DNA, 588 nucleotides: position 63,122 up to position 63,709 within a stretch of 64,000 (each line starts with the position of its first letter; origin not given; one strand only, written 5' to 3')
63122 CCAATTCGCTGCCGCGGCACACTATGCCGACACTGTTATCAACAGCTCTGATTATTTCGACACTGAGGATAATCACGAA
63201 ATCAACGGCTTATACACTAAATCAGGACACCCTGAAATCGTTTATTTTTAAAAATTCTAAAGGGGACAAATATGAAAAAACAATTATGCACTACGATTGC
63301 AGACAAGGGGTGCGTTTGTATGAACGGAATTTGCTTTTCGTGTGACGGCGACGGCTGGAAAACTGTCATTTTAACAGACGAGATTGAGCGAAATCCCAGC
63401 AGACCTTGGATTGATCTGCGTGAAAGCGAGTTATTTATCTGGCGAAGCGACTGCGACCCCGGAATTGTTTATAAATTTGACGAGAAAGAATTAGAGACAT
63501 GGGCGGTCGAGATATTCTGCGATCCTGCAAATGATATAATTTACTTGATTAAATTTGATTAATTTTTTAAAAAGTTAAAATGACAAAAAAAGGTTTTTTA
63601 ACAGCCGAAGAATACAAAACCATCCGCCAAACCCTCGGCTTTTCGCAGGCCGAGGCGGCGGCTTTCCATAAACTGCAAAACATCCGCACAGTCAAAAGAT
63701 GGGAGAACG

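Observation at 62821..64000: acr-aca-like operon: consensus promoter with an inverted-repeat operator, two small orphan proteins, then an Aca2/YdiL (DUF1870) HTH regulator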

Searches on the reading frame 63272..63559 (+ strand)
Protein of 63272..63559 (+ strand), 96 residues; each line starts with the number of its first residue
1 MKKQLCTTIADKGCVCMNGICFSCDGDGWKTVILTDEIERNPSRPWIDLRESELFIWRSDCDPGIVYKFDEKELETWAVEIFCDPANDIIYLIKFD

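Call 13: search_protein_families(library=pfam, proteins=[window:63272-63559:+], max_evalue=1)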
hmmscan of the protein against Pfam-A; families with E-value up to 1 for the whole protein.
window:63272-63559:+ (96 aa): 0 families

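Call 14: search_protein_families(library=phrogs, proteins=[window:63272-63559:+], max_evalue=1)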
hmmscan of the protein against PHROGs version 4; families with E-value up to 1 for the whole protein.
window:63272-63559:+ (96 aa): 1 family
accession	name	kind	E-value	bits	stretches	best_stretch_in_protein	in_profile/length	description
phrog_15977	-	unknown function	0.076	13.8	1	17-39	25-43/47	-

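Call 15: search_protein_families(library=ncbifam, proteins=[window:63272-63559:+], max_evalue=1)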
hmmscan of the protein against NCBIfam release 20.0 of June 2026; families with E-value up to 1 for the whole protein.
window:63272-63559:+ (96 aa): 1 family
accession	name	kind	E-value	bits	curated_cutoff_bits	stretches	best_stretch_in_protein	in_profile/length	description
NF005220.0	PRK06710.1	equivalog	0.07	11.2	1116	1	41-92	161-211/563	long-chain-fatty-acid--CoA ligase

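Call 16: search_protein_families(library=padloc, proteins=[window:63272-63559:+], max_evalue=1)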
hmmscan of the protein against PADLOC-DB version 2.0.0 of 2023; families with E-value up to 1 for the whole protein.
window:63272-63559:+ (96 aa): 0 families

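Call 17: find_encoding_contigs(protein=window:63272-63559:+, flank=10000, max_places=8)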
Protein window:63272-63559:+ (96 aa): 15 contigs read that carry it; 8 places shown.
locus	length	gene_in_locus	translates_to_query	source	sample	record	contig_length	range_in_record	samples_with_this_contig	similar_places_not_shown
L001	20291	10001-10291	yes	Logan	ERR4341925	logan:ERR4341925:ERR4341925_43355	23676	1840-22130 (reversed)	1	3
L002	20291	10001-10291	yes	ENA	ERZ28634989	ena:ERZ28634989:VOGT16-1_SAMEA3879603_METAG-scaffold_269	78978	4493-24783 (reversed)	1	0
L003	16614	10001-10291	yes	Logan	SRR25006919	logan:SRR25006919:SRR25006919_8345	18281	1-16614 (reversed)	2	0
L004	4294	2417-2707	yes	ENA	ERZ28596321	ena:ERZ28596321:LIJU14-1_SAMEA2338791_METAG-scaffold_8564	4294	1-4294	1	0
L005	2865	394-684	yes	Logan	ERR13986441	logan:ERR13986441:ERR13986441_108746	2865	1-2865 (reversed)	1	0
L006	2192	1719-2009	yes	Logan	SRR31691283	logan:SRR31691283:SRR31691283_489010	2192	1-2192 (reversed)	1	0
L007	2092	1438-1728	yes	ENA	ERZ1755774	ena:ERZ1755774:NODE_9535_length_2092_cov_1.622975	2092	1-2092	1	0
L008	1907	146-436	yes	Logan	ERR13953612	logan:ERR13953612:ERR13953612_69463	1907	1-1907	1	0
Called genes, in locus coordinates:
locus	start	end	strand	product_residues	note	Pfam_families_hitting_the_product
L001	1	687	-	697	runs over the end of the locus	-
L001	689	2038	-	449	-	PF08308:PEGA (faint), PF25641:Head_fiber_dimeric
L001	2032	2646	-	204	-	-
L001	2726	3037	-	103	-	-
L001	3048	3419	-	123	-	-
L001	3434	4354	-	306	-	-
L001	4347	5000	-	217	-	-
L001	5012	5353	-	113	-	-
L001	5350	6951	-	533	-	PF12236:Head-tail_con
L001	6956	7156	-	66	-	-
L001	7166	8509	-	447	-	PF04466:Terminase_3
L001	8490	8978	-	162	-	PF16677:GP3_package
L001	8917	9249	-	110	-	-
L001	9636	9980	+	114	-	-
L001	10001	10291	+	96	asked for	-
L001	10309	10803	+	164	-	PF14590:DUF4447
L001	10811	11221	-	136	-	-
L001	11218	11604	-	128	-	PF08299:Bac_DnaA_C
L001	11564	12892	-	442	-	-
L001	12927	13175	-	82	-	-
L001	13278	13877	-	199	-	-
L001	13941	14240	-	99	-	-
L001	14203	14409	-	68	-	PF01381:HTH_3 (weak)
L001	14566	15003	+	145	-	PF01381:HTH_3, PF12844:HTH_19, PF13443:HTH_26, PF13560:HTH_31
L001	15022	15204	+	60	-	-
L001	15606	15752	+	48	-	-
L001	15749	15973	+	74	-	-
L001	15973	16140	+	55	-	-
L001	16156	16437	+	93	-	-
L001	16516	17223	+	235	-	PF00145:DNA_methylase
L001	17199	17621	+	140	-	-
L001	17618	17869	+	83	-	-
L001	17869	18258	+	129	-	-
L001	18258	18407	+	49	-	-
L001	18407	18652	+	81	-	-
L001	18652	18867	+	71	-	-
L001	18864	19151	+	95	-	-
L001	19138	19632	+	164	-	-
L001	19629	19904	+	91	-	-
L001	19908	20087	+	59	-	-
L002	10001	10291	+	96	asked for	-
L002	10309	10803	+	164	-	PF14590:DUF4447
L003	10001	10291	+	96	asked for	-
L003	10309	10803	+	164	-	PF14590:DUF4447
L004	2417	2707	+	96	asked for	-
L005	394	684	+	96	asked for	-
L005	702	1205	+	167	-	PF14590:DUF4447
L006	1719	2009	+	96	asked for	-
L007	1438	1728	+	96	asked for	-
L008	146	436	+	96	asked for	-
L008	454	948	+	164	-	PF14590:DUF4447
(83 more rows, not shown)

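Call 20: search_protein_families(library=pfam, proteins=[L001:10309-10800:+, L001:10811-11221:-, L001:11218-11604:-, L001:11564-12892:-, L001:8917-9249:-], max_evalue=0.1)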
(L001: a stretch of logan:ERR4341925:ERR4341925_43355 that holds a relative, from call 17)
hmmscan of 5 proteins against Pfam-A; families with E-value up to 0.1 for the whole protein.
L001:10309-10800:+ (164 aa): 2 families
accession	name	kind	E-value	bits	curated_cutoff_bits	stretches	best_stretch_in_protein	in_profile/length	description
PF14590.12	DUF4447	-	2.2e-10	41.1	27.2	1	1-158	1-165/166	Domain of unknown function (DUF4447)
PF08965.17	Aca2_YdiL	-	4e-05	24.2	23.8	1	9-76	3-71/118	Aca2/YdiL-like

L001:10811-11221:- (136 aa): 0 families

L001:11218-11604:- (128 aa): 1 family
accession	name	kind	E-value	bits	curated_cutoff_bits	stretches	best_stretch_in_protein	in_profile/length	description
PF08299.17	Bac_DnaA_C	-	2.4e-09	37.5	31.5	1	10-74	2-68/69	Bacterial dnaA protein helix-turn-helix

L001:11564-12892:- (442 aa): 1 family
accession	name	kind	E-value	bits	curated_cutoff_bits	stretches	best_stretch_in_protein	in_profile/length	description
PF19808.4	DUF6291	-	0.0003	21.3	27.2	1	15-87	16-79/79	Family of unknown function (DUF6291)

L001:8917-9249:- (110 aa): 0 families

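Call 21: find_homologous_proteins(query=L001:10309-10800:+)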
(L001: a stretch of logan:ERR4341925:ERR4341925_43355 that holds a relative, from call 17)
Query L001:10309-10800:+ (164 aa): 18 proteins with E <= 0.001 among 47 candidates.
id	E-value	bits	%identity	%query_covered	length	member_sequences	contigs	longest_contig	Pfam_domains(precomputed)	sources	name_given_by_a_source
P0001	3.8e-104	363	100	100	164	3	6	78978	PF14590.13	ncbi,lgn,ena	-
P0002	1.9e-84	299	80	99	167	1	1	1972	PF14590.13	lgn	-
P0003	2.0e-77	276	90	84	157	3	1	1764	PF14590.13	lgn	-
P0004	3.1e-77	276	72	99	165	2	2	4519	PF14590.13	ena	-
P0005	6.1e-75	268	71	100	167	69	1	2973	PF14590.13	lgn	-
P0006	3.5e-74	266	70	100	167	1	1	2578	PF08965.17,PF14590.13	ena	-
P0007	5.5e-74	265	70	99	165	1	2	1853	PF14590.13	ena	-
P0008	6.0e-74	265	68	100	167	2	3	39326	PF08965.17,PF14590.13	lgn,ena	-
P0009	1.3e-73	264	69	100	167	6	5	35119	PF14590.13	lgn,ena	-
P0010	4.2e-73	262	70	100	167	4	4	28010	PF14590.13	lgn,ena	-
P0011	1.2e-71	257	68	100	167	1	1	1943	PF08965.17,PF14590.13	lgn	-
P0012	1.4e-70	254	99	71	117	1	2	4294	-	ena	-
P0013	3.2e-61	224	60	100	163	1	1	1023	PF08965.17,PF14590.13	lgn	-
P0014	7.4e-56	206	64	95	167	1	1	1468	PF08965.17,PF14590.13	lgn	-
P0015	2.9e-53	198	57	98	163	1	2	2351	PF14590.13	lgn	-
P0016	7.8e-53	196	56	98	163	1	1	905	PF08965.17,PF14590.13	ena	-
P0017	3.7e-50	188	54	97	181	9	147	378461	PF08965.17,PF14590.13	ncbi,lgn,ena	-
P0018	3.9e-42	162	51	95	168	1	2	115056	PF08965.17,PF14590.13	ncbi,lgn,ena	-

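Call 23: find_encoding_contigs(protein=P0017, flank=4000, max_places=6)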
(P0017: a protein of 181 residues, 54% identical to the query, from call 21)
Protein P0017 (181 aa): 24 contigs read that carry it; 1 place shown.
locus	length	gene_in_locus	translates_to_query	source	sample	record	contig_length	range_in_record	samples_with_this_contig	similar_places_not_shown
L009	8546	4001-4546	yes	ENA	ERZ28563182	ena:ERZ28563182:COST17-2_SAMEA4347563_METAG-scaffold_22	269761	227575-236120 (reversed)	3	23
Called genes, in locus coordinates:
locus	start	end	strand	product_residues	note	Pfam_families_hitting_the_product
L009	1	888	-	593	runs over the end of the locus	PF12236:Head-tail_con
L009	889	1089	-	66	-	-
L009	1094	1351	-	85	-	-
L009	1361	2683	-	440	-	PF03237:Terminase_6N (faint), PF04466:Terminase_3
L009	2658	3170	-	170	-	PF16677:GP3_package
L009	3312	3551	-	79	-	-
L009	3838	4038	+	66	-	-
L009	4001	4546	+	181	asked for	PF14590:DUF4447, PF08965:Aca2_YdiL (weak)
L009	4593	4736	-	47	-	-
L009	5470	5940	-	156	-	PF20057:DUF6456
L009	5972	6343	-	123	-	-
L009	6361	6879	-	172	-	-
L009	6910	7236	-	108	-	PF10073:GapR_DNA-bd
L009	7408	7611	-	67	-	-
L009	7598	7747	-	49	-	-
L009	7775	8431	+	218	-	PF00717:Peptidase_S24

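Call 24: find_encoding_contigs(protein=P0018, flank=4000, max_places=3)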
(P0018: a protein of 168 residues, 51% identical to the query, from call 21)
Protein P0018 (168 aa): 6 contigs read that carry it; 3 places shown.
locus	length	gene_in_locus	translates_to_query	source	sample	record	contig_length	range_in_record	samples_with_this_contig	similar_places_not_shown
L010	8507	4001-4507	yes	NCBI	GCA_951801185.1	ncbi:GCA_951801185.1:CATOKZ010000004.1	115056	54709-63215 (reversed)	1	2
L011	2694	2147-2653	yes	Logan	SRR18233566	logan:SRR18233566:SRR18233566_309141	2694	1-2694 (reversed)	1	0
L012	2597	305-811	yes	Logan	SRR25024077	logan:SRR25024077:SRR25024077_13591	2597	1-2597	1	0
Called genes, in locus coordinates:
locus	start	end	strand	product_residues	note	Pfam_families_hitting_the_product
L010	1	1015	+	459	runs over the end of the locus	PF00145:DNA_methylase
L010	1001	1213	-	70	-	PF11994:DUF3489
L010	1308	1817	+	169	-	-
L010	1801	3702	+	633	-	PF05876:GpA_ATPase, PF20454:GpA_nuclease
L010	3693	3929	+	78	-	PF02831:gpW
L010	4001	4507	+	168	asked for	PF14590:DUF4447, PF08965:Aca2_YdiL (weak)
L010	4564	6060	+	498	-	PF05136:Phage_portal_2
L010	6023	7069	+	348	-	PF25145:NfeD1b_N (weak), PF01343:Peptidase_S49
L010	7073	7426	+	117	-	-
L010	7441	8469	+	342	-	PF03864:Phage_cap_E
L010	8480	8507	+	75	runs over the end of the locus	-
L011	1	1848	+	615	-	?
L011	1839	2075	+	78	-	PF02831:gpW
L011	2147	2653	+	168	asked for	PF14590:DUF4447, PF08965:Aca2_YdiL (weak)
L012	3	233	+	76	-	?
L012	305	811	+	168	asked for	PF14590:DUF4447, PF08965:Aca2_YdiL (weak)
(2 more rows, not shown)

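Call 25: find_encoding_contigs(protein=P0008, flank=4000, max_places=3)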
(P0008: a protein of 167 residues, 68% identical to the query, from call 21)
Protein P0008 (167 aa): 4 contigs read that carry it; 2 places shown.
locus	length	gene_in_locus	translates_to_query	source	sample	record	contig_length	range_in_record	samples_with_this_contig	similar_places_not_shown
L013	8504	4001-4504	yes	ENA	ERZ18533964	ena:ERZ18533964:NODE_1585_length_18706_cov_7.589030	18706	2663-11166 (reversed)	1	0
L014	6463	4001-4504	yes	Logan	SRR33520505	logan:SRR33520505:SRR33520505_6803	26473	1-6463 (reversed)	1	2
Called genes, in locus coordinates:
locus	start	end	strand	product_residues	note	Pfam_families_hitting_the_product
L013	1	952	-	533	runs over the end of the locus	PF12236:Head-tail_con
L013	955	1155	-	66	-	-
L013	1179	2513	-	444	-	PF04466:Terminase_3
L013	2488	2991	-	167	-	PF16677:GP3_package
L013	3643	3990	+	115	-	-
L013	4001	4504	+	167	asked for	PF14590:DUF4447, PF08965:Aca2_YdiL (weak)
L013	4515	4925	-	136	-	-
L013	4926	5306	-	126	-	PF08299:Bac_DnaA_C (weak)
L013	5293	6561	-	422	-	-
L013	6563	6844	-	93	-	-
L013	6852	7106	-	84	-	-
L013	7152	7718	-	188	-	-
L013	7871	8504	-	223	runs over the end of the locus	PF10073:GapR_DNA-bd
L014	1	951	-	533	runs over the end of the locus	PF12236:Head-tail_con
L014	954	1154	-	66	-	-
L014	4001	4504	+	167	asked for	PF14590:DUF4447, PF08965:Aca2_YdiL (weak)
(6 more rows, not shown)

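Call 31: search_solved_structures(query=A2, max_evalue=10, show_alignments=3)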
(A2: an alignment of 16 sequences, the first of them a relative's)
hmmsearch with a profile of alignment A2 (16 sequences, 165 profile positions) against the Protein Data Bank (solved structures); distinct sequences matched with E-value up to 10: 12.
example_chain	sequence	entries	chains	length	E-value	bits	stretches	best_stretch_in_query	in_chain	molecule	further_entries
2ox6_A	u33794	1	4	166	5.5e-14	55.6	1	1-158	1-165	Hypothetical protein SO3848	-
8w35_A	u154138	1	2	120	0.0037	20.3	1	4-60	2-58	Anti-CRISPR associated (Aca) protein, Aca2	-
7vjo_B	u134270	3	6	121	0.0064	19.6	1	5-60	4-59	anti-CRISPR-associated protein Aca2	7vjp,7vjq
7mcd_A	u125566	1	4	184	0.012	18.6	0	62-103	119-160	AI-designed TIM-barrel F15C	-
1s4k_A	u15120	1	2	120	0.028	17.5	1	7-78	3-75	putative cytoplasmic protein ydil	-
7b5j_A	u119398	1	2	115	0.063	16.3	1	8-60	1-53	Anti-CRISPR associated (Aca) protein, Aca2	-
7ezy_A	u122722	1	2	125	0.069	16.2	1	8-82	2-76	anti-CRISPR-associated Aca2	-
4yv6_A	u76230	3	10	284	0.12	15.5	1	16-80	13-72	Transcriptional regulator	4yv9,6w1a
9vt3_A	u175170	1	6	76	0.15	15.1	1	8-43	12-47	Aca3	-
7xi5_A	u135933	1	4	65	0.29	14.2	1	10-46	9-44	Transcriptional regulator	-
2p5t_A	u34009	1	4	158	0.44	13.6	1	11-61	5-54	Putative transcriptional regulator PezA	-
9r2b_B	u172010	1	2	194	3.4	10.7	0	46-91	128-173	de novo-designed alpha-helical barrel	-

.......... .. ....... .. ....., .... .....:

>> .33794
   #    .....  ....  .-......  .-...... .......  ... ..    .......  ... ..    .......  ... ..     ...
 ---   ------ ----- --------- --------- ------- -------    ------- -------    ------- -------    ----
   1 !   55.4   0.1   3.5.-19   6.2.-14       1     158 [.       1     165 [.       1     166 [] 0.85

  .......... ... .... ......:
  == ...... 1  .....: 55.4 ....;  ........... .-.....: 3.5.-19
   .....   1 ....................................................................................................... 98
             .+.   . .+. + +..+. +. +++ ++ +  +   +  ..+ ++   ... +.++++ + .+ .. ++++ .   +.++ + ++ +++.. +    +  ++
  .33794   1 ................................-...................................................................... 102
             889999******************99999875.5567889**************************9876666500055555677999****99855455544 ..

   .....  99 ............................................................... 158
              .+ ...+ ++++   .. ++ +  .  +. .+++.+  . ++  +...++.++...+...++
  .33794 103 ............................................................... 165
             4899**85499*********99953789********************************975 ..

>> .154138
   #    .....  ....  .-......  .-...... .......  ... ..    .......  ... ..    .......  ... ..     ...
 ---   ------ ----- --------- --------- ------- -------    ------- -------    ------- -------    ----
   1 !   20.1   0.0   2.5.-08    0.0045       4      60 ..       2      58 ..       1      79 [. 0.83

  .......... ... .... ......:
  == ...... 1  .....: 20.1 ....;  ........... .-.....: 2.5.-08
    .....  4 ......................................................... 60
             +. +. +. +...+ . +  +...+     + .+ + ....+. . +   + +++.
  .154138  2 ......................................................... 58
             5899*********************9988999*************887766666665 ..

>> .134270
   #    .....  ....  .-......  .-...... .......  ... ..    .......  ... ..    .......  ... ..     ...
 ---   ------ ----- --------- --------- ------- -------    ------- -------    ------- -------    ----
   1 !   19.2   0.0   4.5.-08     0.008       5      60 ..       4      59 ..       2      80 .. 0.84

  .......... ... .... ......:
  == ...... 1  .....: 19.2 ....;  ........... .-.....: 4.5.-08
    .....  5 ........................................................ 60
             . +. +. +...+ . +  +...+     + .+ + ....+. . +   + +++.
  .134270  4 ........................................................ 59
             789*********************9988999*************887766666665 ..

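Call 34: find_homologous_proteins(query=window:63272-63559:+, max_evalue=0.01)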
Query window:63272-63559:+ (96 aa): 2 proteins with E <= 0.01 among 3 candidates.
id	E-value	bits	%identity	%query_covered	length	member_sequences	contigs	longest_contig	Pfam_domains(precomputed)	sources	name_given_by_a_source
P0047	8.6e-62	224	100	100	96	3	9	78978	-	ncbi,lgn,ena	-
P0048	2.4e-25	106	53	91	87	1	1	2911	-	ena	-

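Call 37: find_encoding_contigs(protein=P0048, flank=3000, max_places=3)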
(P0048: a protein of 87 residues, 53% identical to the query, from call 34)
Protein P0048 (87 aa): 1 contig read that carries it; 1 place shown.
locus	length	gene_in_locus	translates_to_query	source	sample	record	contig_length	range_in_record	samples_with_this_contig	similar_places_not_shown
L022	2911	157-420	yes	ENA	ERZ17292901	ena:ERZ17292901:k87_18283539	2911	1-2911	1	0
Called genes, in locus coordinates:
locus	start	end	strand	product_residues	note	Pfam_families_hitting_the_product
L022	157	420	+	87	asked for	-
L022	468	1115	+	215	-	-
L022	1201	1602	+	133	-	-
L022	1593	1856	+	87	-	-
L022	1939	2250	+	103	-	PF23790:Kyano_Gp96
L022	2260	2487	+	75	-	-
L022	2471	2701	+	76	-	-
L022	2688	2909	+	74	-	?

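Call 46: find_related_loci(query=A2, collection=genome_contigs, flank=4000)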
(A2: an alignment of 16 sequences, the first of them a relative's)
Query A2 (164 aa) in genome_contigs; peptide patterns used: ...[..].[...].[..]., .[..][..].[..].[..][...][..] (x = any residue, [..] = any of these).
37 stretches matched a pattern, but none encodes a relative of the query by tblastn (E <= 1e-3).

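Call 54: predict_structure(alignment_id=A4)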
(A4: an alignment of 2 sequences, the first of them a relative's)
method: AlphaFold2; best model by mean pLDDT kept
length: 96 residues; sequences in the alignment: 2
mean_pLDDT: 63.3   pTM: 0.58
mean pLDDT of the five models: 63.3, 62.6, 55.2, 52.0, 48.9
residues with pLDDT >= 90: 0; 70-90: 33; 50-70: 45; < 50: 18
segments of 3 or more residues with pLDDT < 50: 1-11, 60-62, 70-72
pLDDT, mean of each block of 10 residues (from residue 1): 40 62 65 68 73 61 52 61 79 78
secondary structure, 60 per line:
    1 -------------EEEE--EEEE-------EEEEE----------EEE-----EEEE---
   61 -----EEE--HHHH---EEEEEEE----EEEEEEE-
elements in order: E14-17 E20-23 E31-35 E46-48 E54-57 E66-68 H71-74 E78-84 E89-95

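Call 74: search_protein_families(library=pfam, proteins=[L009:3838-4035:+], max_evalue=0.1)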
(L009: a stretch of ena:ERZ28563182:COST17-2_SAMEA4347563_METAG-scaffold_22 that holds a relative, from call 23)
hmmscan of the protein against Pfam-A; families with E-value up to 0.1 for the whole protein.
L009:3838-4035:+ (66 aa): 0 families

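Call 75: search_protein_families(library=phrogs, proteins=[L009:3838-4035:+, L001:10309-10800:+], max_evalue=0.01)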
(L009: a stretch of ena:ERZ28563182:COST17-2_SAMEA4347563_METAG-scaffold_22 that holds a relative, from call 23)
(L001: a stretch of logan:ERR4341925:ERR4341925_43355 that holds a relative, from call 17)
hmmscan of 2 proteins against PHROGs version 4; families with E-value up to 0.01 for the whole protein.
L009:3838-4035:+ (66 aa): 0 families

L001:10309-10800:+ (164 aa): 2 families
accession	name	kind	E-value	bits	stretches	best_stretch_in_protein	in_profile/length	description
phrog_14076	-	transcription regulation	5.6e-05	24.6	1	6-46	12-54/86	transcriptional regulator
phrog_955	-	DNA, RNA and nucleotide metabolism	0.0035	18.1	1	10-80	27-95/142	HTH DNA binding protein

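Call 78: search_solved_structures(query=A4, max_evalue=10)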
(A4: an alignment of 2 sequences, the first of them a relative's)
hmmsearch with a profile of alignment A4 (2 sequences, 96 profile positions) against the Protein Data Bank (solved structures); distinct sequences matched with E-value up to 10: 2.
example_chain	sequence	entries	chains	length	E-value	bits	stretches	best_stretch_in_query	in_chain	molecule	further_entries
8ez3_A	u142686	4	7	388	4.9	10.5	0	11-28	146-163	Neuraminidase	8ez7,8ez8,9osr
7u4f_A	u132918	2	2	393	5.2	10.4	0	11-28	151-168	Neuraminidase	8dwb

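Call 81: search_dna_similar(query=L001:10309-10800:+, collection=phages, mode=protein, max_evalue=0.001, max_rows=25)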
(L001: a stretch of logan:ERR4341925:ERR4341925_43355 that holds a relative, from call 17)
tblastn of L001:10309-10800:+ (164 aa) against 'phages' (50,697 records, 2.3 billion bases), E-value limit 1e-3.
Records with a match: 2; places in all: 2; records where one place covers at least 80% of the query: 2.
Best place of each record, by identity: <60% 2.
By first word of the organism name: Pasteurella 2.
By host as written in the record: Pasteurella multocida Past33 1; Pasteurella multocida 1.
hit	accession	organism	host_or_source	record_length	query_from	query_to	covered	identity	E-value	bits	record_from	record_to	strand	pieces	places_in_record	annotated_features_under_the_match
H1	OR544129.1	Pasteurella phage Pmp12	Pasteurella multocida Past33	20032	5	156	93%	29.2%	3e-6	52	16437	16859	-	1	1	hypothetical protein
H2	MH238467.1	Pasteurella phage Pm86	Pasteurella multocida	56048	5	156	93%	28.6%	1e-5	50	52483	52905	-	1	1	hypothetical protein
